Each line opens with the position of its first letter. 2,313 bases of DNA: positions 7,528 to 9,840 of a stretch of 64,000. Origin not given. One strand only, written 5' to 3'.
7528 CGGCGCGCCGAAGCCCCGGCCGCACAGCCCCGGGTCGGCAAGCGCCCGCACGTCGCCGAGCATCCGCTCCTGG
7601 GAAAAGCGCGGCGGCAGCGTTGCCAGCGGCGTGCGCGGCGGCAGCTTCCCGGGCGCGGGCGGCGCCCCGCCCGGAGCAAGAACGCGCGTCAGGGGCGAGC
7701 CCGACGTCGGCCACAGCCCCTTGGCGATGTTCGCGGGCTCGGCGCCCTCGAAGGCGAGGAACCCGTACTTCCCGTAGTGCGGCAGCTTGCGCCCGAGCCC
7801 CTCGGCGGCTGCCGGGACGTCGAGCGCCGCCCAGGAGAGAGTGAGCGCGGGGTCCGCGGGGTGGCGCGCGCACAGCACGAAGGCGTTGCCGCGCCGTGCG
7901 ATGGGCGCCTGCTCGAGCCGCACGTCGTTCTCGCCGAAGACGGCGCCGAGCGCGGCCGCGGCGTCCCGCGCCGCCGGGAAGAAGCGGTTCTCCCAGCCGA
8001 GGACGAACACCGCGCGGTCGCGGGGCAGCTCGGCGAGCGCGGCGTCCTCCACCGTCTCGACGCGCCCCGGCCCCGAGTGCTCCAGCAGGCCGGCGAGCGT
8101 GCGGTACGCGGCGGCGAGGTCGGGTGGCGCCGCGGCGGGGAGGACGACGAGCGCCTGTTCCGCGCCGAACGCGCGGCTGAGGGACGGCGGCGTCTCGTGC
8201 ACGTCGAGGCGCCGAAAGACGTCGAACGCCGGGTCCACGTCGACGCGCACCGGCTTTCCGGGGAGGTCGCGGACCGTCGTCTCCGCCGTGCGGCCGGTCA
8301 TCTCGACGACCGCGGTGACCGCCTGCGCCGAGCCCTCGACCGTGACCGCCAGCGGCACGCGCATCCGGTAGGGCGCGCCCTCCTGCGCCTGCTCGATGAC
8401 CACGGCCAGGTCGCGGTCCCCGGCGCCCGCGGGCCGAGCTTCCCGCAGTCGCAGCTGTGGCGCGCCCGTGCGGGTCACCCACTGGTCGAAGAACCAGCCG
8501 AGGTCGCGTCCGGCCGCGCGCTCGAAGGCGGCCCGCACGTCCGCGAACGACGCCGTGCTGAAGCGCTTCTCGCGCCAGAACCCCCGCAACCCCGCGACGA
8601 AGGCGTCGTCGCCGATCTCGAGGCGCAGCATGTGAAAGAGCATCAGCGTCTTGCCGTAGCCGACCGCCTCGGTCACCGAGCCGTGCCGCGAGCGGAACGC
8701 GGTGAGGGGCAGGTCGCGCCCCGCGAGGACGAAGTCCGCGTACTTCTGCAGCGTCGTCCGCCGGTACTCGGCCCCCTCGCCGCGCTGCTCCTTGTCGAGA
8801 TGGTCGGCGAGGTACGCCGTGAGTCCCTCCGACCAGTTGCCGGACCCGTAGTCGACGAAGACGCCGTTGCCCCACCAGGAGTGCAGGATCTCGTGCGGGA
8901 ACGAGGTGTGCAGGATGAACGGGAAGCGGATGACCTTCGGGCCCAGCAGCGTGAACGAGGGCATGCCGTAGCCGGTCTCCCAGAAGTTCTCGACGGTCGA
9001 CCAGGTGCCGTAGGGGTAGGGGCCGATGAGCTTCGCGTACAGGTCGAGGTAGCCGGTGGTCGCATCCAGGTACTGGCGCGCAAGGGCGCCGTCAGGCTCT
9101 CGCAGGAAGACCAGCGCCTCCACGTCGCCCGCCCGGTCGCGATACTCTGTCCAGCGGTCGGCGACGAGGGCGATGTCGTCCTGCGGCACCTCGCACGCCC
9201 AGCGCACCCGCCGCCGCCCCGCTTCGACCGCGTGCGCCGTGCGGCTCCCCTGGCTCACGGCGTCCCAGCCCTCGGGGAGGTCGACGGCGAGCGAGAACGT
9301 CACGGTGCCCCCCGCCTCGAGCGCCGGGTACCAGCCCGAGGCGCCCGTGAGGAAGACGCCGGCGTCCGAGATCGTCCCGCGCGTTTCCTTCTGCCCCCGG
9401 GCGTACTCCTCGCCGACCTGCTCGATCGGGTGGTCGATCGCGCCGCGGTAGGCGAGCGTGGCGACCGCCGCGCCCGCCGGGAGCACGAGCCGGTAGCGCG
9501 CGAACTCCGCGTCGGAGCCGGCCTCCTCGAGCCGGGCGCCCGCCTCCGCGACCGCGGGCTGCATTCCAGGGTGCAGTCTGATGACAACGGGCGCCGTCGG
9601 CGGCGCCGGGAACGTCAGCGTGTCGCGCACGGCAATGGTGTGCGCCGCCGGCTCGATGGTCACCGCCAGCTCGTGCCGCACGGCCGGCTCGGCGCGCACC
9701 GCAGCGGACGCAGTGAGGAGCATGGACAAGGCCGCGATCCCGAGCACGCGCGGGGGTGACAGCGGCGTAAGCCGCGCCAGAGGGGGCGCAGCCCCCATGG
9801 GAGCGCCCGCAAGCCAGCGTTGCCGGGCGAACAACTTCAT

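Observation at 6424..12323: Unusual tri-domain M1-M28-PDZ secreted peptidase grouped with TolB-like and ChaN-PDZ lipoproteins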

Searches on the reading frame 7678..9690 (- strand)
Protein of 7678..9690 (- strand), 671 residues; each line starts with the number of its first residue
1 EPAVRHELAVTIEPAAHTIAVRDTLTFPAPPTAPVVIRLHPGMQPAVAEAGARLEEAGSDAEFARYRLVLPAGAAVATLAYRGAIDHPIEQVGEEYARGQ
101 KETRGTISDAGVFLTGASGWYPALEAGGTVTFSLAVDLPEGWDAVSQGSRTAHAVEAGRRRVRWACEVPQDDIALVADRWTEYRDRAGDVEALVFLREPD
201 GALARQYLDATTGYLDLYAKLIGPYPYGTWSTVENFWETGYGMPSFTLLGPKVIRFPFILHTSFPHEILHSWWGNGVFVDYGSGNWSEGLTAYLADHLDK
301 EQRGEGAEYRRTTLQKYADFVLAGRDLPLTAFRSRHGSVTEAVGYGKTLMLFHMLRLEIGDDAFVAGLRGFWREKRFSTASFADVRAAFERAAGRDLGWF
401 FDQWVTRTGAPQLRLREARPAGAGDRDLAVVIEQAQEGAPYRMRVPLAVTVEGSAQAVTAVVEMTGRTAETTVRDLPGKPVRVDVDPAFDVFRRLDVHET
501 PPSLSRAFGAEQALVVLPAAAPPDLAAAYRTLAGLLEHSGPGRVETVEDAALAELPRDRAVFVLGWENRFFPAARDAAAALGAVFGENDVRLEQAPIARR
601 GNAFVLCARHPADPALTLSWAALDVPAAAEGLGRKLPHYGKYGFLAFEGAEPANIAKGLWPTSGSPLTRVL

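Call 21: search_solved_structures(query=window:7678-9690:-, max_evalue=1, show_alignments=3)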
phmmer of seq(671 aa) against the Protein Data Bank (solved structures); distinct sequences matched with E-value up to 1: 42.
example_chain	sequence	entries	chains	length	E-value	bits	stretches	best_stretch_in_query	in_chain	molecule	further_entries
8t41_A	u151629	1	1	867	5.8e-10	41.7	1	130-415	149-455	Aminopeptidase N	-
7v9o_A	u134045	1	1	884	1.3e-07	33.9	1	130-454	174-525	Alanine aminopeptidase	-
7v9n_A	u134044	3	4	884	1.4e-07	33.9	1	130-454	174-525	Alanine aminopeptidase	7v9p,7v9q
5zi5_A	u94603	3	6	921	2.8e-06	29.6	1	265-416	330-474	Aminopeptidase N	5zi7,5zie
4kx7_A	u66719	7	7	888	7.8e-05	24.8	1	262-416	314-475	Glutamyl aminopeptidase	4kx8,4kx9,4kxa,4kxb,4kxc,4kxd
6oiu_A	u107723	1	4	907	7.9e-05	24.8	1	265-570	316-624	Aminopeptidase N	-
9o5k_G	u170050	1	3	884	0.00037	22.6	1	265-415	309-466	Puromycin-sensitive aminopeptidase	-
8sw0_A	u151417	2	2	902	0.00038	22.5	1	265-415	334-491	Puromycin-sensitive aminopeptidase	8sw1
4gaa_A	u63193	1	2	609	0.00048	22.2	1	216-311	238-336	MGC78867 protein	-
4wz9_A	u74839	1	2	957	0.002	20.1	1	258-419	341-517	AGAP004809-PA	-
3q7j_A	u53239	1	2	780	0.0024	19.9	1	263-417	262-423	Tricorn protease-interacting factor F3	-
1z1w_A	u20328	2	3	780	0.003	19.6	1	265-417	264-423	Tricorn protease interacting factor F3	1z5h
5ni2_A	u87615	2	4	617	0.0056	18.7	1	208-305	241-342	Leukotriene A-4 hydrolase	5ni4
1gw6_A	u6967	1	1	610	0.0093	17.9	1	208-305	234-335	LEUKOTRIENE A-4 HYDROLASE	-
5ni6_A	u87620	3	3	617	0.0095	17.9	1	208-305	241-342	Leukotriene A-4 hydrolase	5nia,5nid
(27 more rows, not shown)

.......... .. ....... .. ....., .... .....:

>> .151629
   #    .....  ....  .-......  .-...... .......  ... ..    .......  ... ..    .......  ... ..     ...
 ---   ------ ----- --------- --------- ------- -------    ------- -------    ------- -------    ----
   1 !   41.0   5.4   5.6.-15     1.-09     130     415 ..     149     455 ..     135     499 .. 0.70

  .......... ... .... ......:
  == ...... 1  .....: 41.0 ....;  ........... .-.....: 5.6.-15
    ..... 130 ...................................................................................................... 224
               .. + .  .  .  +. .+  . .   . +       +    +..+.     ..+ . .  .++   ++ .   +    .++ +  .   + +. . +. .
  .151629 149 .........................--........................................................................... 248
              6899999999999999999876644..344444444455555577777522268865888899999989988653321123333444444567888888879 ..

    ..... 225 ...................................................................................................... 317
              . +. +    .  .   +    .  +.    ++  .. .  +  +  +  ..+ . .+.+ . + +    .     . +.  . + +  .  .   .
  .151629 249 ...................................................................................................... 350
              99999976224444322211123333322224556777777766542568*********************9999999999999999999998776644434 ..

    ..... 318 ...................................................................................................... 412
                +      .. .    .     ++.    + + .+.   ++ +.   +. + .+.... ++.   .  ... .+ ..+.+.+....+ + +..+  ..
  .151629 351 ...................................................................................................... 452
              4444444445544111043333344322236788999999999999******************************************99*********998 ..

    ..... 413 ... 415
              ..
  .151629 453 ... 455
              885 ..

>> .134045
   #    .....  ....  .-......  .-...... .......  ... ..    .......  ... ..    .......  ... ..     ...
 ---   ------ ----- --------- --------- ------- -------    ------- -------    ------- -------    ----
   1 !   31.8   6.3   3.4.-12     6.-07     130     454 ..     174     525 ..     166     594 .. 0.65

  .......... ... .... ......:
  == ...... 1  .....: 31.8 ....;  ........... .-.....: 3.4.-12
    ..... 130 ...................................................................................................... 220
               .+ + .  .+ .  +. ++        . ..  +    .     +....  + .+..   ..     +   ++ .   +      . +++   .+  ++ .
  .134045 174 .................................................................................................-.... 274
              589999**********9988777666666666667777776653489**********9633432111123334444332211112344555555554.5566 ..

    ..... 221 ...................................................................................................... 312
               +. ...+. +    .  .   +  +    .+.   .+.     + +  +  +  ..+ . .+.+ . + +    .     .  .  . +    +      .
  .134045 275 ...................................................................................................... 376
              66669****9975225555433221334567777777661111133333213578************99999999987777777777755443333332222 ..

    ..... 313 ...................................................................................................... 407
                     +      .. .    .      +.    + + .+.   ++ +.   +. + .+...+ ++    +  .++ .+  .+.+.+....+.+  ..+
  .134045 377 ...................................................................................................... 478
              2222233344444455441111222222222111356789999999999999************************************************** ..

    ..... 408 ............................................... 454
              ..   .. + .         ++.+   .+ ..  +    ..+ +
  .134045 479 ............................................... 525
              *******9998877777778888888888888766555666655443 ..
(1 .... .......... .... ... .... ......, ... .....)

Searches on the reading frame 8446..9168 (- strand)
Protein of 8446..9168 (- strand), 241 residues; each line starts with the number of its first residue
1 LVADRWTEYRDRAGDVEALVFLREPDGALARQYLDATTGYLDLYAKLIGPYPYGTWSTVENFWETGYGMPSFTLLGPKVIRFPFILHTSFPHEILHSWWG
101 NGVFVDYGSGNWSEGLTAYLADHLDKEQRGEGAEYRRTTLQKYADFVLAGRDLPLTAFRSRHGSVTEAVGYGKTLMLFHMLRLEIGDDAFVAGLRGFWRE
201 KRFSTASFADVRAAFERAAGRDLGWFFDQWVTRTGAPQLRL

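Call 80: search_solved_structures(query=A3, max_evalue=0.001, show_alignments=4)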
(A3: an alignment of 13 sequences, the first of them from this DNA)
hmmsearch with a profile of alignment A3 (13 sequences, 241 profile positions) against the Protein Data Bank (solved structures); distinct sequences matched with E-value up to 0.001: 83 (the best 60 are shown).
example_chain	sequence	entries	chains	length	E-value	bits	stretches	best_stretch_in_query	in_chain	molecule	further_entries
8t41_A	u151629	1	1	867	7.9e-12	48.5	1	9-239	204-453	Aminopeptidase N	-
8sw0_A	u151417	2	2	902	1.4e-10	44.4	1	91-239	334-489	Puromycin-sensitive aminopeptidase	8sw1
9o5k_G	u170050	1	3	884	1.7e-10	44.2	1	91-239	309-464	Puromycin-sensitive aminopeptidase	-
4kx7_A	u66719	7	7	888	8.4e-09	38.6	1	87-240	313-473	Glutamyl aminopeptidase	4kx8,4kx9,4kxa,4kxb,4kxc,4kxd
3q7j_A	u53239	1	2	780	2e-08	37.3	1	87-241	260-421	Tricorn protease-interacting factor F3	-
1z1w_A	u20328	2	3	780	4e-08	36.3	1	89-241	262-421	Tricorn protease interacting factor F3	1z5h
5zi5_A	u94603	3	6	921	1.3e-07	34.7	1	91-240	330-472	Aminopeptidase N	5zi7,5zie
2dq6_A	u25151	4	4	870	2.7e-07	33.6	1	90-240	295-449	Aminopeptidase N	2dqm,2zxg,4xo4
4xn7_A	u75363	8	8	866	2.7e-07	33.6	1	90-240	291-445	Aminopeptidase N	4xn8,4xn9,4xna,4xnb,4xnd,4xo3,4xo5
4xmu_A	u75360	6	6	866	2.7e-07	33.6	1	90-240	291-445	Aminopeptidase N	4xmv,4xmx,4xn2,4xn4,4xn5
4xmt_A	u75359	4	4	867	2.7e-07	33.6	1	90-240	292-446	Aminopeptidase N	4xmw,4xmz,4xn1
3puu_A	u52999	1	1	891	2.8e-07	33.6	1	90-240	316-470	Aminopeptidase N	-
2hpo_A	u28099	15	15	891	2.8e-07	33.6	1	90-240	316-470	Aminopeptidase N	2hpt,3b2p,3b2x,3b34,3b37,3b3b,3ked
5yq1_A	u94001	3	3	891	2.9e-07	33.5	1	90-240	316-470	Aminopeptidase N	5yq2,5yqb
4gaa_A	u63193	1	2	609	3.8e-07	33.1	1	36-215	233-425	MGC78867 protein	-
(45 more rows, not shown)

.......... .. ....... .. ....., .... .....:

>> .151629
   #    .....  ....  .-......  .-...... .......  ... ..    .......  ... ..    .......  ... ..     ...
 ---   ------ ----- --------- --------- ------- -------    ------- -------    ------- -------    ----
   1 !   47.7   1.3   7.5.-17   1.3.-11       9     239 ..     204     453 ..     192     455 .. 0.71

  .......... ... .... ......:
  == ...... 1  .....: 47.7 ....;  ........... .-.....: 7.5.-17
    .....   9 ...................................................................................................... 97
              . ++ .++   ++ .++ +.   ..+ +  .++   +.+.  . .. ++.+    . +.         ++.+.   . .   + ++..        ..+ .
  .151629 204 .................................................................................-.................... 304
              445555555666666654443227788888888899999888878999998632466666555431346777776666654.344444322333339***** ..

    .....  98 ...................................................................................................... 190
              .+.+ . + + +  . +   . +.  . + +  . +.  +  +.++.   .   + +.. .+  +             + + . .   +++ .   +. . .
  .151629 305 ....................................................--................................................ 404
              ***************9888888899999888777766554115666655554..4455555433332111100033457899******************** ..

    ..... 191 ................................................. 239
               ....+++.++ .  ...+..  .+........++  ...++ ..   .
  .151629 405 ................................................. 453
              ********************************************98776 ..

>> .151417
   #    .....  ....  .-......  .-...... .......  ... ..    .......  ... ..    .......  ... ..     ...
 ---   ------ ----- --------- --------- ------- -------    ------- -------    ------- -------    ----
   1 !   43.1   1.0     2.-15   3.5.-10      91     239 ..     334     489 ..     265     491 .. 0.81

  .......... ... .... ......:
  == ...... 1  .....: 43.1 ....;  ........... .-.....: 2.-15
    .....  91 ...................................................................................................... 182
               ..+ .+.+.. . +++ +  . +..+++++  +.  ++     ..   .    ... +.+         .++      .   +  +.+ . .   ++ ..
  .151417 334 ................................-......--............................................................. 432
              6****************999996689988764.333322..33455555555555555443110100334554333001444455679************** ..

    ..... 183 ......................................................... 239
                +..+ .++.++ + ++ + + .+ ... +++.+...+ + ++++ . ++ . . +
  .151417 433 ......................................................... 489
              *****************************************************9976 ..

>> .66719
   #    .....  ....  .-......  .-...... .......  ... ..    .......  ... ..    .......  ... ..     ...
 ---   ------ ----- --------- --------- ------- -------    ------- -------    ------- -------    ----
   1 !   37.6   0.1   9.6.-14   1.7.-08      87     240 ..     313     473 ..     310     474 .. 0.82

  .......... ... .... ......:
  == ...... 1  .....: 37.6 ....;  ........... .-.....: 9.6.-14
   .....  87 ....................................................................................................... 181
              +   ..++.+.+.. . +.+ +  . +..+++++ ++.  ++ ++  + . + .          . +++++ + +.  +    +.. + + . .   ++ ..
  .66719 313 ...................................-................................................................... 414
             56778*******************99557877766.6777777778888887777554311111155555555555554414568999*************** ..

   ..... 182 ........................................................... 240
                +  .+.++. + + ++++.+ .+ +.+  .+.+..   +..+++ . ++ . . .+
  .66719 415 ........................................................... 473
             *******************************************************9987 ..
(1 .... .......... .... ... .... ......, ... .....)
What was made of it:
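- Profile alignments put an invariant Gly where the motif's Glu should be (calls 21, 80).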
